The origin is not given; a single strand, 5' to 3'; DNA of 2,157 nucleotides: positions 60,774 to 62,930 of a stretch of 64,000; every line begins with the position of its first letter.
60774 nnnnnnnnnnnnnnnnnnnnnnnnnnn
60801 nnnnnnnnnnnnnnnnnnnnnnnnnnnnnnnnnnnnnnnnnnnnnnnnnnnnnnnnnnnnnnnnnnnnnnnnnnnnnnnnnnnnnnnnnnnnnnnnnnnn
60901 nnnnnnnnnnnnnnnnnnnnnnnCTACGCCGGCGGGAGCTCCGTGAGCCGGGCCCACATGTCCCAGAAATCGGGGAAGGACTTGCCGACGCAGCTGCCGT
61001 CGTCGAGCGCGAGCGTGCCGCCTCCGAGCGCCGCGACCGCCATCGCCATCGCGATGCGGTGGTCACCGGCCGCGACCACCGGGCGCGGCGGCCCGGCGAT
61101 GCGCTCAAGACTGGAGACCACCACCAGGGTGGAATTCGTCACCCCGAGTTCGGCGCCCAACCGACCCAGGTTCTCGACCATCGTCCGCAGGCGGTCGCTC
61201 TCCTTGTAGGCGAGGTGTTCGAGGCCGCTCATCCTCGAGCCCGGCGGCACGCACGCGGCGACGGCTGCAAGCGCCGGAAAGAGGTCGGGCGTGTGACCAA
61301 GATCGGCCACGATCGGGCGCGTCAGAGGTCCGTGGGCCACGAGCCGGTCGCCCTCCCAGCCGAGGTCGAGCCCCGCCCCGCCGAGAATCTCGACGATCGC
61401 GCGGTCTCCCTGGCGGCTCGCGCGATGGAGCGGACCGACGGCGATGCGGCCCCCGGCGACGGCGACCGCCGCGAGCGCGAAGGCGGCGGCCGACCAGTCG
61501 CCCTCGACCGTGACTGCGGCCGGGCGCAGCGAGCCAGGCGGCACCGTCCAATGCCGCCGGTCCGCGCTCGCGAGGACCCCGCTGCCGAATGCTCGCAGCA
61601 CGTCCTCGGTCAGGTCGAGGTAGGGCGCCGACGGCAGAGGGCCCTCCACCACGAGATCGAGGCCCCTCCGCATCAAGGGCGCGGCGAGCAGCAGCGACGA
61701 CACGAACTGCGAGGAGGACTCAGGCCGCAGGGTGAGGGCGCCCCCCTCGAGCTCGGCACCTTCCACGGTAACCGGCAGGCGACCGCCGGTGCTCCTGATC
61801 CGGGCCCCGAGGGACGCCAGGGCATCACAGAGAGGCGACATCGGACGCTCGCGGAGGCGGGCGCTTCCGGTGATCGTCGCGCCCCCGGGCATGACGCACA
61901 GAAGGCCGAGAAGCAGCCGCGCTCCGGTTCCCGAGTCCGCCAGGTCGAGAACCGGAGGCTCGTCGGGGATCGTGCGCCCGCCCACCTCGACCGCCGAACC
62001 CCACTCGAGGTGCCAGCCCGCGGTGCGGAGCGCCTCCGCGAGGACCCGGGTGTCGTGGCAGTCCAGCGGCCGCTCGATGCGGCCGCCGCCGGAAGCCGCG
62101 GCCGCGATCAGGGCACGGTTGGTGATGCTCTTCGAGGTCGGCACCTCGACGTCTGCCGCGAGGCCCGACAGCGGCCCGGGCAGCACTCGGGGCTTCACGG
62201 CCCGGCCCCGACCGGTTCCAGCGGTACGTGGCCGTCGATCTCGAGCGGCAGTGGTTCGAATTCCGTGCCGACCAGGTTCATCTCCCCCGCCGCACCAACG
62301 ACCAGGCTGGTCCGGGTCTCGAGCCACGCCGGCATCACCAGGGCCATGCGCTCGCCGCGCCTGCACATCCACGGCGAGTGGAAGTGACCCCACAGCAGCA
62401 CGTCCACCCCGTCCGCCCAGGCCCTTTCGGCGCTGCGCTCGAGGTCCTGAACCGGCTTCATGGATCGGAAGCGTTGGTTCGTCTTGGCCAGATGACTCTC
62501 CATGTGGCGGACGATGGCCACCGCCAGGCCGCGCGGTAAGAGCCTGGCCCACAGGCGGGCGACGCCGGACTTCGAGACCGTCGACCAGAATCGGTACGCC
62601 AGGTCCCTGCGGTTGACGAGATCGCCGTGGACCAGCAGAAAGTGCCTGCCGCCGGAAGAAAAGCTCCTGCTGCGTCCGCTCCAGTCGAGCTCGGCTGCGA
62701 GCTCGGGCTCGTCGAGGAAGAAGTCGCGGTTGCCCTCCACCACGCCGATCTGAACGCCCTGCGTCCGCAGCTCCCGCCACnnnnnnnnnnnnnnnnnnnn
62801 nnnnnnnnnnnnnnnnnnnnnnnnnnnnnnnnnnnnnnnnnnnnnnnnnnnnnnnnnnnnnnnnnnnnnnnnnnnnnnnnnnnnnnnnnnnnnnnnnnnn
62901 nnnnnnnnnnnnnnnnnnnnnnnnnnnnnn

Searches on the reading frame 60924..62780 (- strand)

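Call 11: search_protein_families(library=pfam, proteins=[window:60924-62780:-], max_evalue=0.01)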
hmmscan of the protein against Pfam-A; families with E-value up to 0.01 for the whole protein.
window:60924-62780:- (618 aa): 1 family
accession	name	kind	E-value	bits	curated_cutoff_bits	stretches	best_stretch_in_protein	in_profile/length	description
PF00275.25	EPSP_synthase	-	2.8e-84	283.7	22.8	1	206-608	6-416/417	EPSP synthase (3-phosphoshikimate 1-carboxyvinyltransferase)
